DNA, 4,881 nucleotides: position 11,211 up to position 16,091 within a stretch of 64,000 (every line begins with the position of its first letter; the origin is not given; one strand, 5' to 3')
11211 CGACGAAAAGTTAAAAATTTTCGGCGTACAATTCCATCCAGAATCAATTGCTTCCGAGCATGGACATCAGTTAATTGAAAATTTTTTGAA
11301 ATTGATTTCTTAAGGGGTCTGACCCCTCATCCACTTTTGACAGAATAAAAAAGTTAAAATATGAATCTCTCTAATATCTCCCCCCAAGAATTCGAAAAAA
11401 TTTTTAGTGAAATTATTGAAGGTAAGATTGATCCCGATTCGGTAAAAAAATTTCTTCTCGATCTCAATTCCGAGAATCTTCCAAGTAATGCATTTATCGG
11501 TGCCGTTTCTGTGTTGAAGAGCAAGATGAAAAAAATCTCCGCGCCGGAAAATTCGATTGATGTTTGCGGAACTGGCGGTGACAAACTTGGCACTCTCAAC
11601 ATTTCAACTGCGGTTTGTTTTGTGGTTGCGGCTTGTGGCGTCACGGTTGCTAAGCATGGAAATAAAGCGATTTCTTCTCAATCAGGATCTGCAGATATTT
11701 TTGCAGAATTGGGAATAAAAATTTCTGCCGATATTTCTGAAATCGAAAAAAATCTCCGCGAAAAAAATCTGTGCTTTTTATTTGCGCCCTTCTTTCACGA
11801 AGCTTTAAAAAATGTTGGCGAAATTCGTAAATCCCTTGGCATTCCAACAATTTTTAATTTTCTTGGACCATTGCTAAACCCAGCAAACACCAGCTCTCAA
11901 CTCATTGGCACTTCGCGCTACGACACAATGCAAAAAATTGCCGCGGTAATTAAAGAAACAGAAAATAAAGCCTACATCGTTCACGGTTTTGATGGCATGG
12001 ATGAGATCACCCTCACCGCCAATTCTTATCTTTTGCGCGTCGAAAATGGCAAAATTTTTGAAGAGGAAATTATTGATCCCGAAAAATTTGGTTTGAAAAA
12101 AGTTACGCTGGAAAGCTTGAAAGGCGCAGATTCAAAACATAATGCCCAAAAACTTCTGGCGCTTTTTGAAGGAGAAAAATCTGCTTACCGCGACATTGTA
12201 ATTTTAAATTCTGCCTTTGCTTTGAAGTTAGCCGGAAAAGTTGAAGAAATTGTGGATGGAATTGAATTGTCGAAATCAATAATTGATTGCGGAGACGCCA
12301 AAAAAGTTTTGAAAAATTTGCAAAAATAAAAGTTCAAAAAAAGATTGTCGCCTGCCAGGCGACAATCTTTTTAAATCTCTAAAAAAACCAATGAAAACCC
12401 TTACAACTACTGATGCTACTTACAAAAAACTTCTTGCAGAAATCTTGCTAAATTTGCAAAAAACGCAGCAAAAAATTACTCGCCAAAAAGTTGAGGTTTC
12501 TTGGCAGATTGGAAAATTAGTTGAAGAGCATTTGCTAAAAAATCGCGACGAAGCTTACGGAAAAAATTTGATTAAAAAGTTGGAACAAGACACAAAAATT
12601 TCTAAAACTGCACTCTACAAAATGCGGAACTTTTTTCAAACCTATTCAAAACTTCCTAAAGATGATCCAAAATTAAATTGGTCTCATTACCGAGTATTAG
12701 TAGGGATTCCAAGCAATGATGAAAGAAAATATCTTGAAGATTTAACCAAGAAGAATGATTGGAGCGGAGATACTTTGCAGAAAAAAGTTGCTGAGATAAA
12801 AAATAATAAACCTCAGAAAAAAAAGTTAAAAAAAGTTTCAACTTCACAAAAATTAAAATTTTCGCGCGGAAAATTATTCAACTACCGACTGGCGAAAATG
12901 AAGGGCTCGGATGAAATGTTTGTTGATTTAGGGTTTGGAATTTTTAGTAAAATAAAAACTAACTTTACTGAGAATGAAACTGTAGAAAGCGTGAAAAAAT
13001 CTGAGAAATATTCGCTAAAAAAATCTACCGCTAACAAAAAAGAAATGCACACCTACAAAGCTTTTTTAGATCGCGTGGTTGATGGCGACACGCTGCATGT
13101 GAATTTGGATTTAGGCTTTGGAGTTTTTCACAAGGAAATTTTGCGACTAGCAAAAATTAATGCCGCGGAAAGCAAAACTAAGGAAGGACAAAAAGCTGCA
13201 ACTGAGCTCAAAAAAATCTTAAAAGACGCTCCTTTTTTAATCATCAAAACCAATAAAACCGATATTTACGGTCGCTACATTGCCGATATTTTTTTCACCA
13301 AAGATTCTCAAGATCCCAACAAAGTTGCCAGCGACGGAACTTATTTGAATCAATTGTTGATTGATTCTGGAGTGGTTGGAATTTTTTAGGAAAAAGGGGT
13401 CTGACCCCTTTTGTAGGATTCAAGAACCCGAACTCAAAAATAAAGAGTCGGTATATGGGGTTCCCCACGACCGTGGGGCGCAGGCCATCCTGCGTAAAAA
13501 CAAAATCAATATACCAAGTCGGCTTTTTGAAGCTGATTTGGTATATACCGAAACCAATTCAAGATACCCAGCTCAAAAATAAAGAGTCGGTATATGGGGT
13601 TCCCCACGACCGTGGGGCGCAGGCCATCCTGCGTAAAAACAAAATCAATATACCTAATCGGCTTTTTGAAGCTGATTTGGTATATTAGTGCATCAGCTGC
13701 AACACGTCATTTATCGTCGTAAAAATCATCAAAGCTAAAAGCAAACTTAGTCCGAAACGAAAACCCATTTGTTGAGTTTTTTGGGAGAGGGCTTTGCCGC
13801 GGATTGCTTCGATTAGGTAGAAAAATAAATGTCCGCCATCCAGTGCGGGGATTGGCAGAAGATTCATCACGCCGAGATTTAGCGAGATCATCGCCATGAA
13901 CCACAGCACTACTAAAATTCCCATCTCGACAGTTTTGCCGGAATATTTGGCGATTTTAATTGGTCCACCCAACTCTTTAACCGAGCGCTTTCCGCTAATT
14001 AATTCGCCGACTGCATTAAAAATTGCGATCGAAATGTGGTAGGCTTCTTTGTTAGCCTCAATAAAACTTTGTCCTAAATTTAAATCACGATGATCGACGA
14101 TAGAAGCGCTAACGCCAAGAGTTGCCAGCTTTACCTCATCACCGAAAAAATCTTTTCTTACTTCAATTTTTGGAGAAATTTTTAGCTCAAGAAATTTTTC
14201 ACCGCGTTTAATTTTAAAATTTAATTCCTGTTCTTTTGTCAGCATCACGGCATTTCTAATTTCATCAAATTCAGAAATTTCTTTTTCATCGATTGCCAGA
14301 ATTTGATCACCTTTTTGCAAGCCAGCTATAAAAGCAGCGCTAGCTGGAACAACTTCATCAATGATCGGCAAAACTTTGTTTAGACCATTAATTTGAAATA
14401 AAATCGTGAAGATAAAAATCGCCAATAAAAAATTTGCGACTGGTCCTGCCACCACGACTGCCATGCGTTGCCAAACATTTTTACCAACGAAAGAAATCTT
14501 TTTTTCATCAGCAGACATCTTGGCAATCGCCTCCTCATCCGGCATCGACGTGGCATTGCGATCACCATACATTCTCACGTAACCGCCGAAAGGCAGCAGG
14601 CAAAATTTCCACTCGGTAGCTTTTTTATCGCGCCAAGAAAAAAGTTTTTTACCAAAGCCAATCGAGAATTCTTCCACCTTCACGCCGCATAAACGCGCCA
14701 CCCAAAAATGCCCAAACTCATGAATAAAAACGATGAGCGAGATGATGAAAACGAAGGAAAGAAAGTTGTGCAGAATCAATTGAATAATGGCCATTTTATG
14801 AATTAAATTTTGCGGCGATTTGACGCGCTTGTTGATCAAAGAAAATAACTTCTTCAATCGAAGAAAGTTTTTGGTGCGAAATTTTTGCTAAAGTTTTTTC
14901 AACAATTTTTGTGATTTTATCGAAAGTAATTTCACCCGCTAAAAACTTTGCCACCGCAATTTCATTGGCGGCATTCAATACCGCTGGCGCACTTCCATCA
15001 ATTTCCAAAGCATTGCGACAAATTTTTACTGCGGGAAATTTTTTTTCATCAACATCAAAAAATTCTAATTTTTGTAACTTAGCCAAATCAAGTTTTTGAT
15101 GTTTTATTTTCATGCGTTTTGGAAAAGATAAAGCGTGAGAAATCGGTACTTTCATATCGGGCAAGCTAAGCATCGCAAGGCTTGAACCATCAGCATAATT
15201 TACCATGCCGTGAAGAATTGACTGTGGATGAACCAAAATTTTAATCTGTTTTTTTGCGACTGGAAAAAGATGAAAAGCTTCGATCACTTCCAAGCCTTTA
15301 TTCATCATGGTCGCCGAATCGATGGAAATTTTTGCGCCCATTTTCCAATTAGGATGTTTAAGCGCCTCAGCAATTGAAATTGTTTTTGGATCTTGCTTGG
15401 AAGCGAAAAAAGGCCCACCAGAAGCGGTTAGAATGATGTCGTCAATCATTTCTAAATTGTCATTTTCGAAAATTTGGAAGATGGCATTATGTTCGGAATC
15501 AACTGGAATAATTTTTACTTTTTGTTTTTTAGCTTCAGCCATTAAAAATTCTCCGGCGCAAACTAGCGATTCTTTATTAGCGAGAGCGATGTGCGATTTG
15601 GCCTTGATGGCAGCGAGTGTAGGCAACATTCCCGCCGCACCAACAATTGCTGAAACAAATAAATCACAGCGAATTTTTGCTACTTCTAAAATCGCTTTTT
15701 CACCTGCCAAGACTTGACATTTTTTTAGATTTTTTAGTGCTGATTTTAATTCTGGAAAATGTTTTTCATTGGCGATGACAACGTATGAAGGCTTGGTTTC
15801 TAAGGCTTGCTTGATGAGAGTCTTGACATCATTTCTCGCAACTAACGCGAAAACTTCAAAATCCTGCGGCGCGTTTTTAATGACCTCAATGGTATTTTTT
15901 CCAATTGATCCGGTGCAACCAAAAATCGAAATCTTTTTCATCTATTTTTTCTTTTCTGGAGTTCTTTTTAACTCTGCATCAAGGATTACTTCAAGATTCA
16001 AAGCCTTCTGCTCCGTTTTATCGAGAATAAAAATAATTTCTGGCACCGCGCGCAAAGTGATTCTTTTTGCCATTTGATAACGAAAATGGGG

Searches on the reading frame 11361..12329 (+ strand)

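Call 66: search_protein_families(library=pfam, proteins=[window:11361-12329:+], max_evalue=0.00001)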
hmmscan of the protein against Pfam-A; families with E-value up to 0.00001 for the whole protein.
window:11361-12329:+ (322 aa): 1 family
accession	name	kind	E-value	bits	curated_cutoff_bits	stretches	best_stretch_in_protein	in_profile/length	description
PF00591.27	Glycos_transf_3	-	4.4e-76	256.3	27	1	64-313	3-252/253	Glycosyl transferase family, a/b domain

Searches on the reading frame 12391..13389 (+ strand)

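Call 66: search_protein_families(library=pfam, proteins=[window:12391-13389:+], max_evalue=0.00001)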
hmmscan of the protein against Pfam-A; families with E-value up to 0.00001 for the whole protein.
window:12391-13389:+ (332 aa): 1 family
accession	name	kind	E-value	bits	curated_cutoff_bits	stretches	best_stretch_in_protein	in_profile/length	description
PF17761.7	DUF1016_N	-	1.2e-18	68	32.8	1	23-134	11-131/137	DUF1016 N-terminal domain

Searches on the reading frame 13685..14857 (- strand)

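Call 66: search_protein_families(library=pfam, proteins=[window:13685-14857:-], max_evalue=0.00001)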
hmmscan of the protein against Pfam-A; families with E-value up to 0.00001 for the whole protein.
window:13685-14857:- (390 aa): 4 families
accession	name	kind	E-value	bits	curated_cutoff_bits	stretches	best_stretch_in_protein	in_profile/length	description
PF02163.28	Peptidase_M50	-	2.2e-75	253.2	27.2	1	35-376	2-221/221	Peptidase family M50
PF13180.12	PDZ_2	-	1.9e-08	34.9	27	1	165-227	15-78/80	PDZ domain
PF17820.7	PDZ_6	-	2.2e-07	30.9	27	1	165-218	1-54/54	PDZ domain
PF00595.29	PDZ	-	1.3e-06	29.1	23.2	1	164-215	27-79/81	PDZ domain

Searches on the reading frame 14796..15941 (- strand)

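Call 66: search_protein_families(library=pfam, proteins=[window:14796-15941:-], max_evalue=0.00001)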
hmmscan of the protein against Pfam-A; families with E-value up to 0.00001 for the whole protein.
window:14796-15941:- (381 aa): 3 families
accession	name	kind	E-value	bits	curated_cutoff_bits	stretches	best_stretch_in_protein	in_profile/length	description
PF02670.22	DXP_reductoisom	-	6.8e-41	140.4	21.7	1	4-130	1-129/129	1-deoxy-D-xylulose 5-phosphate reductoisomerase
PF13288.12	DXPR_C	-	1.4e-38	132.1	27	1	258-374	1-114/115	DXP reductoisomerase C-terminal domain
PF08436.17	DXP_redisom_C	-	4.8e-36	123.2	26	1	144-226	1-84/84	1-deoxy-D-xylulose 5-phosphate reductoisomerase C-terminal domain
